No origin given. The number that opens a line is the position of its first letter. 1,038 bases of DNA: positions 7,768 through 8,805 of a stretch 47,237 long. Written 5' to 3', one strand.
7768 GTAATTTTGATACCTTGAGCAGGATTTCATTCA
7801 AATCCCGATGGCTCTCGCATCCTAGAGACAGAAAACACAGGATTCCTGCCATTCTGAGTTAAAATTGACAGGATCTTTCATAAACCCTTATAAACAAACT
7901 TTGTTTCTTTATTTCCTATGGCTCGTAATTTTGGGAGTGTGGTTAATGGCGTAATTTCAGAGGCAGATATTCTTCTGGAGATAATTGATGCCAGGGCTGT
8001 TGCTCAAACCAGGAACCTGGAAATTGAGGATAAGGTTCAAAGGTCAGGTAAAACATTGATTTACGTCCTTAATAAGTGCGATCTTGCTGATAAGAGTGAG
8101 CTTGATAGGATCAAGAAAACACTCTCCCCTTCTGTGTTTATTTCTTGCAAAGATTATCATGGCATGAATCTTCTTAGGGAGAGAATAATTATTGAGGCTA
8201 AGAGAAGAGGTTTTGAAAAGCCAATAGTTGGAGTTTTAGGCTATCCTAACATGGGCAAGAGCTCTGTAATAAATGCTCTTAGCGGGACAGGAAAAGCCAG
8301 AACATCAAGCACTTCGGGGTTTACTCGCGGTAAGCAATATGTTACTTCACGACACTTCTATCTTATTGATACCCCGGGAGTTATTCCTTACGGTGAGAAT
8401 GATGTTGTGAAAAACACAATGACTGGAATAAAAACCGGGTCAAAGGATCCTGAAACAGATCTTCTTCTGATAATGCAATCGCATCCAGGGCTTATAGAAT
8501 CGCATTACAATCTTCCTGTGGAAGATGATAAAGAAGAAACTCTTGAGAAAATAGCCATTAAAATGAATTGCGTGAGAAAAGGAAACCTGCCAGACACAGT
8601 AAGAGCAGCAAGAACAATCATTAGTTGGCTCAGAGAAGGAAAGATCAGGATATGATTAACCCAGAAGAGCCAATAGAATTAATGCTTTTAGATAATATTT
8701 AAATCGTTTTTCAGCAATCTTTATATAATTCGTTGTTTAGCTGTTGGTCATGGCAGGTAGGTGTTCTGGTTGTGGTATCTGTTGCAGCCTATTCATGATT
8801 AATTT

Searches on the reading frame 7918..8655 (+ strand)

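Call 57: search_protein_families(library=pfam, proteins=[window:7918-8655:+], max_evalue=0.0001)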
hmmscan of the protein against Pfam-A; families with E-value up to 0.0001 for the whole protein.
window:7918-8655:+ (245 aa): 6 families
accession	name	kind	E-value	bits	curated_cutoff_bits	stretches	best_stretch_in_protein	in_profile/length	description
PF01926.29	MMR_HSR1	-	2e-18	67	21.9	1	104-188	2-84/113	50S ribosome-binding GTPase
PF02421.24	FeoB_N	-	4.3e-09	36.5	27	0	104-155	3-57/156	Ferrous iron transport protein B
PF00009.33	GTP_EFTU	-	2.3e-07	31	26.5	0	4-73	81-150/188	Elongation factor Tu GTP binding domain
PF03193.22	RsgA_GTPase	-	7.7e-07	29.5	30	1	44-155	53-168/174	RsgA GTPase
PF16897.10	MMR_HSR1_Xtn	-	1e-06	29.1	35.2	1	46-90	57-100/106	C-terminal region of MMR_HSR1 domain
PF00350.29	Dynamin_N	-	1.5e-06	28.8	27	0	104-124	1-21/168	Dynamin family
